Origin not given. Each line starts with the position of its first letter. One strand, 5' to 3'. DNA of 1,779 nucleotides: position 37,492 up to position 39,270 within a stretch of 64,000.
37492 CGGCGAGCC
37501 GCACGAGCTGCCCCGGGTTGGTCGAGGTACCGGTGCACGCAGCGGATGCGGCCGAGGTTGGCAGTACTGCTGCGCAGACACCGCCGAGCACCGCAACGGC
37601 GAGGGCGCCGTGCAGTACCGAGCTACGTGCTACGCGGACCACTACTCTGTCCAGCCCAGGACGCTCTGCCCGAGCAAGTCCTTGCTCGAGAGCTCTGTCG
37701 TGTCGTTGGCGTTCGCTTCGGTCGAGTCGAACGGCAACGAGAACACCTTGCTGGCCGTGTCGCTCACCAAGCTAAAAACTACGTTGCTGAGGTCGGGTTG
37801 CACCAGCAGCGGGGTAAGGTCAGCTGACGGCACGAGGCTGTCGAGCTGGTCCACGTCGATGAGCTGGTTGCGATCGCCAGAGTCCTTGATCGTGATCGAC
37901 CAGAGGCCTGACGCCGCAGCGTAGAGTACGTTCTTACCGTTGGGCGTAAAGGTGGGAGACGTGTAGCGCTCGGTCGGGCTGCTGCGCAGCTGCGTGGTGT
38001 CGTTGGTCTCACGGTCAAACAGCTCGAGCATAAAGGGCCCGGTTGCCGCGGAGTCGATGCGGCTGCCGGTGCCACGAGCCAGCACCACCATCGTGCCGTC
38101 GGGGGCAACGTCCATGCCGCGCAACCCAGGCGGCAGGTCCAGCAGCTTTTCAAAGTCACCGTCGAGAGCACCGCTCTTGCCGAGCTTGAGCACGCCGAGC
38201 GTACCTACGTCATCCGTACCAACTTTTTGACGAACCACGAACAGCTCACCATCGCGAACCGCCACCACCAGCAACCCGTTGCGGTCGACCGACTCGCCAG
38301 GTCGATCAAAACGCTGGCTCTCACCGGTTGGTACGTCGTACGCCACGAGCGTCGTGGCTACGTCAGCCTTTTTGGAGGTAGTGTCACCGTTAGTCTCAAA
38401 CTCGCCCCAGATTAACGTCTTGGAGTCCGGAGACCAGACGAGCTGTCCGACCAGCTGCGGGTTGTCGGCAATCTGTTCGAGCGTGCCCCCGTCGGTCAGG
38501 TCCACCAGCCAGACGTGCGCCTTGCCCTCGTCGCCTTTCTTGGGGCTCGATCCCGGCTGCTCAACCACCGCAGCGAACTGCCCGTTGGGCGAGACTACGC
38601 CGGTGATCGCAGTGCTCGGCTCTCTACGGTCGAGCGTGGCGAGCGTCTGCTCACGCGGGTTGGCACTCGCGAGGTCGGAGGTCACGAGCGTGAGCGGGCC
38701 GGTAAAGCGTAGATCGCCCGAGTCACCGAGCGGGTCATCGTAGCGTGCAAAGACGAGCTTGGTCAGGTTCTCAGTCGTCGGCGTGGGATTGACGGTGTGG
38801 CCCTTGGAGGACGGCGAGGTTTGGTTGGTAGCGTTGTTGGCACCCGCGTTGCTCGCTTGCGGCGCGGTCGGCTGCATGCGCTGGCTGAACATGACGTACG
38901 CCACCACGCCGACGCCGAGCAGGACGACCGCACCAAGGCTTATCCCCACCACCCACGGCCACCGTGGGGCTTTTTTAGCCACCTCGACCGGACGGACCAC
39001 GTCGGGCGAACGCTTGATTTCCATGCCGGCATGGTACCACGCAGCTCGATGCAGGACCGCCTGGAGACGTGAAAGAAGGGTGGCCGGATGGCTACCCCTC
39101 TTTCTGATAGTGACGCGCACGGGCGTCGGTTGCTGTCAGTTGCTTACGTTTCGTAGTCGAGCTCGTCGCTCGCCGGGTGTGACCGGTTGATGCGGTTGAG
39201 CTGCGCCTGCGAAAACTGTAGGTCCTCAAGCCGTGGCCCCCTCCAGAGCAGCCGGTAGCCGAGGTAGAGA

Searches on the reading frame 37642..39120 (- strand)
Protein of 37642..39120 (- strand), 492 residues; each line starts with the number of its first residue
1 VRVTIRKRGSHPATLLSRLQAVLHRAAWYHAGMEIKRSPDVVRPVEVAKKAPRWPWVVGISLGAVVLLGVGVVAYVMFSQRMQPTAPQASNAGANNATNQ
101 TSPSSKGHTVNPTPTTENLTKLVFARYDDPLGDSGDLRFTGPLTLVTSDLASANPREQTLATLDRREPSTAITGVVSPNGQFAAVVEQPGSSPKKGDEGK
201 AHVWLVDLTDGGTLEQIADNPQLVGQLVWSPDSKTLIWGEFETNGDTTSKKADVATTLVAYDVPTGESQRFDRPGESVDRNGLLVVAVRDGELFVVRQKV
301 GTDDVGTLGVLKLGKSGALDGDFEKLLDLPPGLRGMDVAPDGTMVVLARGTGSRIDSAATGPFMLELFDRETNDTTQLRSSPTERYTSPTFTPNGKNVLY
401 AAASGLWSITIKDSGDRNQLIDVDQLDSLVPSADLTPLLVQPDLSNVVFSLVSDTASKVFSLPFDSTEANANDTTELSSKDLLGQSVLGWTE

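Call 31: search_protein_families(library=ncbifam, proteins=[window:37642-39120:-])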
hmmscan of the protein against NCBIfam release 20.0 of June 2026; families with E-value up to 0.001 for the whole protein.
window:37642-39120:- (492 aa): 1 family
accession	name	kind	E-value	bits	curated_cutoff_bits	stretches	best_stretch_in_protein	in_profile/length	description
TIGR02800.1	propeller_TolB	equivalog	0.0001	21.4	343.15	0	349-412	341-397/418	Tol-Pal system beta propeller repeat protein TolB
